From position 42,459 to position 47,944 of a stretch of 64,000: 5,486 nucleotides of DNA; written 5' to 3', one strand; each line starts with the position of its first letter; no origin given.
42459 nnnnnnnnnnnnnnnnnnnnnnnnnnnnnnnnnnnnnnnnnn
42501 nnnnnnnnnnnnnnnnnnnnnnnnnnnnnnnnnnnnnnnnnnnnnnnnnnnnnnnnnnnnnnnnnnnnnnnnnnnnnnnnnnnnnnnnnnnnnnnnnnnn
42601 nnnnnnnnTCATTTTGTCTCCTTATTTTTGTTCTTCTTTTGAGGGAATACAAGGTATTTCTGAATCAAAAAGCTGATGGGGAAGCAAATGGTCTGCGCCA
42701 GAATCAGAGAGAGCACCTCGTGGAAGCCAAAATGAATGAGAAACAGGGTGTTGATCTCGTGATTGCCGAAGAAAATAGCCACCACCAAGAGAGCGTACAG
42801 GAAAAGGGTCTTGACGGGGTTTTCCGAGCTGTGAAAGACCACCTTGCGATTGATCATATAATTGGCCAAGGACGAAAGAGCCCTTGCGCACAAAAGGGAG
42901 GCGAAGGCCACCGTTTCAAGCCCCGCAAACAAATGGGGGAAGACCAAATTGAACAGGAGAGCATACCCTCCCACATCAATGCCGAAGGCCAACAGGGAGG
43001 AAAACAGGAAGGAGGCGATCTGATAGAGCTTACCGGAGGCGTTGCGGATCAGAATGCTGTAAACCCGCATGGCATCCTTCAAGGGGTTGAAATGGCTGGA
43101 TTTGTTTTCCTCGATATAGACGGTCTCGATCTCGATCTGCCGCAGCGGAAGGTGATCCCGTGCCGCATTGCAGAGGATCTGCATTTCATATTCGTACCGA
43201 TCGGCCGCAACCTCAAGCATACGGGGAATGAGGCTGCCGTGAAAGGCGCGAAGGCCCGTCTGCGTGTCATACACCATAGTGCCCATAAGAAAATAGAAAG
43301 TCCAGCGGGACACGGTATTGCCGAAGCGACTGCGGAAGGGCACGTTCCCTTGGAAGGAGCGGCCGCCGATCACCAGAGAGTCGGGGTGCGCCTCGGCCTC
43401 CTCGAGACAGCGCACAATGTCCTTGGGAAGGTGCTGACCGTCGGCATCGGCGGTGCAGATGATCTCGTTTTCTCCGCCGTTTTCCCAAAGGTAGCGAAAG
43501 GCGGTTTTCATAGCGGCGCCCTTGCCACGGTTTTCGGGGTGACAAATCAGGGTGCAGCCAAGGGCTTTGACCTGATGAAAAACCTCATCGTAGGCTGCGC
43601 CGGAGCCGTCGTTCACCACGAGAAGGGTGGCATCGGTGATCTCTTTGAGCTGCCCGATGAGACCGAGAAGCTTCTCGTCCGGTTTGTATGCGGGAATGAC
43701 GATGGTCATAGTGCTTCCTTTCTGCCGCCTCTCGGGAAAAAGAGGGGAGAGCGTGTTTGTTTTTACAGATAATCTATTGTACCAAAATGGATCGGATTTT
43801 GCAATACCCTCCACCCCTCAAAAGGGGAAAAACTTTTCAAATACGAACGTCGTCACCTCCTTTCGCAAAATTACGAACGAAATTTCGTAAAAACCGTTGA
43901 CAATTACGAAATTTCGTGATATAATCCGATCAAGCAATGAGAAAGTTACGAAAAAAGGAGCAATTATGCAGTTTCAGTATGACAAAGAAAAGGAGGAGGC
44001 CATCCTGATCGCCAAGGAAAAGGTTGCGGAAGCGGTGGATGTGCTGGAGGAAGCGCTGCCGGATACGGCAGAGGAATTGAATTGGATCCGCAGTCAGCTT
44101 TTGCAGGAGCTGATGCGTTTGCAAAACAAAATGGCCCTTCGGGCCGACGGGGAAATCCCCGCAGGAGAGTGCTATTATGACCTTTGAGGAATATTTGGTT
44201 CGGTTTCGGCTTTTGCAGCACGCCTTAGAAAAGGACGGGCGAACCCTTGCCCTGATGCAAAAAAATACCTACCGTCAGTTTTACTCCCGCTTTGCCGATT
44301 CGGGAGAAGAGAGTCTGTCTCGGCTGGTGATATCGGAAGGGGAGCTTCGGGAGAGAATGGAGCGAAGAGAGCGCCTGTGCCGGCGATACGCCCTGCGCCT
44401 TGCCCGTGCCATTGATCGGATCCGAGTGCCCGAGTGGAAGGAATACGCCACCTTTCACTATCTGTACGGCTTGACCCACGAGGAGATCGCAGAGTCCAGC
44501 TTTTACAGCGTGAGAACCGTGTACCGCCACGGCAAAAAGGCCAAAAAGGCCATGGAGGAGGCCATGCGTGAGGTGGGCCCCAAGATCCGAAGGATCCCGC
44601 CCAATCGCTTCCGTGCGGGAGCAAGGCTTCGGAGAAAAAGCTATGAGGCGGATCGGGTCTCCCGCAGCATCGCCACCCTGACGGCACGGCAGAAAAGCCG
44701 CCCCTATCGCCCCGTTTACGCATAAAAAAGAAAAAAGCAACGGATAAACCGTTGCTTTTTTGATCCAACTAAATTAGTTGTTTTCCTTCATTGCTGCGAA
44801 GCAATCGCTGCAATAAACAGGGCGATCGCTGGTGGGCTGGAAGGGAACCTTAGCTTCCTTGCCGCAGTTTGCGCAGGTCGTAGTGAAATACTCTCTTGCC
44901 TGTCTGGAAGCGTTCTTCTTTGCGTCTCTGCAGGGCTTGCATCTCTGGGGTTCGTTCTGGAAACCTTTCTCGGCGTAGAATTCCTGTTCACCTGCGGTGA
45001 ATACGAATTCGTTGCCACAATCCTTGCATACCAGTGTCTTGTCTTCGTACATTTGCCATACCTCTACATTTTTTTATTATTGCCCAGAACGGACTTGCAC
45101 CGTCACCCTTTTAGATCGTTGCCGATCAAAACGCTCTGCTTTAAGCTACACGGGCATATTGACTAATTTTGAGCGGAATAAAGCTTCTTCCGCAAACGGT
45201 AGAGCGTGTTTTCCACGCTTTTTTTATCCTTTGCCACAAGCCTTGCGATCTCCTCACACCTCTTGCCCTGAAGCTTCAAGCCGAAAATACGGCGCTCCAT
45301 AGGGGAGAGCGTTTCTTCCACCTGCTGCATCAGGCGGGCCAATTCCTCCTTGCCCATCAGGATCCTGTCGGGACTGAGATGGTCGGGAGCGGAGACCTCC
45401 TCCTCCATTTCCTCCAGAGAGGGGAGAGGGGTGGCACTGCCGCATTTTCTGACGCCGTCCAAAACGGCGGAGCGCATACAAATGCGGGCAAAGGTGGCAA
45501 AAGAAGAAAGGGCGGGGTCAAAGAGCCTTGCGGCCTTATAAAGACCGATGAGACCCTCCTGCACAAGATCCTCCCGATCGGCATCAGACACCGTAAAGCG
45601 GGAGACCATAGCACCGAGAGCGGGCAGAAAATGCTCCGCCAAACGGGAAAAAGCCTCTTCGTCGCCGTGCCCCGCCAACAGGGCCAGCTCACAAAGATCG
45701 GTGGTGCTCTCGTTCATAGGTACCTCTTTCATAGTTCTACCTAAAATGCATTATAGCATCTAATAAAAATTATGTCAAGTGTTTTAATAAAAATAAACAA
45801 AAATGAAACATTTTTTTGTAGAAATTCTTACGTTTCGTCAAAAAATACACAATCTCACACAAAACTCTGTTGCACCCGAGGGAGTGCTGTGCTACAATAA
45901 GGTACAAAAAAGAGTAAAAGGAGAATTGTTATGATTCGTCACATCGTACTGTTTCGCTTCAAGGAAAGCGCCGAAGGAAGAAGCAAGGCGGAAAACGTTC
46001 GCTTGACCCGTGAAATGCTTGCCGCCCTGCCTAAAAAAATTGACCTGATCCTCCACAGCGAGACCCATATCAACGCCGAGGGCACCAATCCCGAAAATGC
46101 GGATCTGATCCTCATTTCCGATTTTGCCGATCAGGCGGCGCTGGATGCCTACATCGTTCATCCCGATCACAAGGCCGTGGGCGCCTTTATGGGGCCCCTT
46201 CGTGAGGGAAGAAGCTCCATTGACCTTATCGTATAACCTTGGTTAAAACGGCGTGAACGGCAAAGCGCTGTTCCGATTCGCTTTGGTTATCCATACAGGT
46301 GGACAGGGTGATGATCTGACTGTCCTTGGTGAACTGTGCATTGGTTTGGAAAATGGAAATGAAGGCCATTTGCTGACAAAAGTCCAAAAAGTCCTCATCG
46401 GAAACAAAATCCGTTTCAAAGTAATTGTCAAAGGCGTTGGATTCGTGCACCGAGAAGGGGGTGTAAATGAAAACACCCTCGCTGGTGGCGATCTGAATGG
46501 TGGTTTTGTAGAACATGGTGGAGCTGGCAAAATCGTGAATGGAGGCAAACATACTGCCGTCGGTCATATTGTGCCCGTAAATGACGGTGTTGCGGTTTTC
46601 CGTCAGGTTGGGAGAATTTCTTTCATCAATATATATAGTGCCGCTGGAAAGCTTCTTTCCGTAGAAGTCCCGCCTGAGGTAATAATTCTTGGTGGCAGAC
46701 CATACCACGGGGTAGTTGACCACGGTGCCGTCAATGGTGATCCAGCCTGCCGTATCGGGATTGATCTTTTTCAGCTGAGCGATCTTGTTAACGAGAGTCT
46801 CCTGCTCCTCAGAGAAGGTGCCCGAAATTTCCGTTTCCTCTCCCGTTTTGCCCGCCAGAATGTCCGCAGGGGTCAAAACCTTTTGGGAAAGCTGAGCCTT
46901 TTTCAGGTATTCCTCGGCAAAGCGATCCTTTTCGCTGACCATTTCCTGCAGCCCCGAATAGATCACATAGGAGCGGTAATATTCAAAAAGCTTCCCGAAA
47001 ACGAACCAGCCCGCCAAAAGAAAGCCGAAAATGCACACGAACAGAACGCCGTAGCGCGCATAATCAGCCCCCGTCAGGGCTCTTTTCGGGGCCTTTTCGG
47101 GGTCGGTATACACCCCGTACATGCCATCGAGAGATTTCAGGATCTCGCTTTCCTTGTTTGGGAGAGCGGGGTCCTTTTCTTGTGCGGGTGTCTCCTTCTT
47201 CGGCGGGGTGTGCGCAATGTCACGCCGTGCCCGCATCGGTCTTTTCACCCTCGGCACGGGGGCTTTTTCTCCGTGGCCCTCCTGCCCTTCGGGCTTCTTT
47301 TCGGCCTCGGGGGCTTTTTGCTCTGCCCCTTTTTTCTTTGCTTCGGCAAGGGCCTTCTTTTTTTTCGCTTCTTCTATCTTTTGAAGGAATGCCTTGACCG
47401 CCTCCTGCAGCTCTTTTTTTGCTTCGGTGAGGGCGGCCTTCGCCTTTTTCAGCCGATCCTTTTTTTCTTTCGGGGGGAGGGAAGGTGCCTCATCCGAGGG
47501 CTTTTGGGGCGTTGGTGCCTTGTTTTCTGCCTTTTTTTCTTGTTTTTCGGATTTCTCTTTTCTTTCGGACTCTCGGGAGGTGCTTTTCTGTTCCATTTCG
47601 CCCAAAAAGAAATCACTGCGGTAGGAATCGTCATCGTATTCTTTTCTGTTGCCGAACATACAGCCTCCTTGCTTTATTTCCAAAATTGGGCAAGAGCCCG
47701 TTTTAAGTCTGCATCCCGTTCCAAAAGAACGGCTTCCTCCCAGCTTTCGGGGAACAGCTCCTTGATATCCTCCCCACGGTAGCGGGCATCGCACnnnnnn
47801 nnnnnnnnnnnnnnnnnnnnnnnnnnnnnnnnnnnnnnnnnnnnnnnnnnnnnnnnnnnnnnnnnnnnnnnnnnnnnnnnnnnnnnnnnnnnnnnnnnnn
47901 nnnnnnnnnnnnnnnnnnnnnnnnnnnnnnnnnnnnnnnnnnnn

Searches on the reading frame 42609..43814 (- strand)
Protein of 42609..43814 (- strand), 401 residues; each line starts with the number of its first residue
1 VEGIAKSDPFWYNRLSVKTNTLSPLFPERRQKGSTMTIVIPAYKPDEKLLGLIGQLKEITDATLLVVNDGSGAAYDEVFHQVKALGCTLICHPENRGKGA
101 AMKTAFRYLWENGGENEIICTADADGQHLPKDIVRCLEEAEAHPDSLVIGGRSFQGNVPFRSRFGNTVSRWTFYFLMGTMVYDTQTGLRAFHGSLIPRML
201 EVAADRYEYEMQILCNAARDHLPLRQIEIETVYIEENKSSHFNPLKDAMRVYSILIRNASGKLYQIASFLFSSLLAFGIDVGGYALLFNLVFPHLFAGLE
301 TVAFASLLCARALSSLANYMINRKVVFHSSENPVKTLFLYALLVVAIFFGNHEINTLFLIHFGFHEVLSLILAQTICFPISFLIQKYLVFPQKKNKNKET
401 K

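Call 52: search_protein_families(library=pfam, proteins=[window:42609-43814:-], max_evalue=0.0001)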
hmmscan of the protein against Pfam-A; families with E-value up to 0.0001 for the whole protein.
window:42609-43814:- (401 aa): 2 families
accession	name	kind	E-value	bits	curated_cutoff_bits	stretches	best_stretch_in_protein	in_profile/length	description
PF00535.33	Glycos_transf_2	-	1.1e-14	55.2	23.3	1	37-199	1-162/168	Glycosyl transferase family 2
PF04138.20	GtrA_DPMS_TM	-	4.6e-09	36.9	26.1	1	274-390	7-117/117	GtrA/DPMS, transmembrane domain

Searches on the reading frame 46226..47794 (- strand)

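Call 52: search_protein_families(library=pfam, proteins=[window:46226-47794:-], max_evalue=0.0001)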
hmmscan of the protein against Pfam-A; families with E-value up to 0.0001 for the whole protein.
window:46226-47794:- (522 aa): 1 family
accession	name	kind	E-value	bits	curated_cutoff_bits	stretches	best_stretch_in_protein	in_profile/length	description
PF04203.18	Sortase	-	5.5e-12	46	26.6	1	352-517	1-124/125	Sortase domain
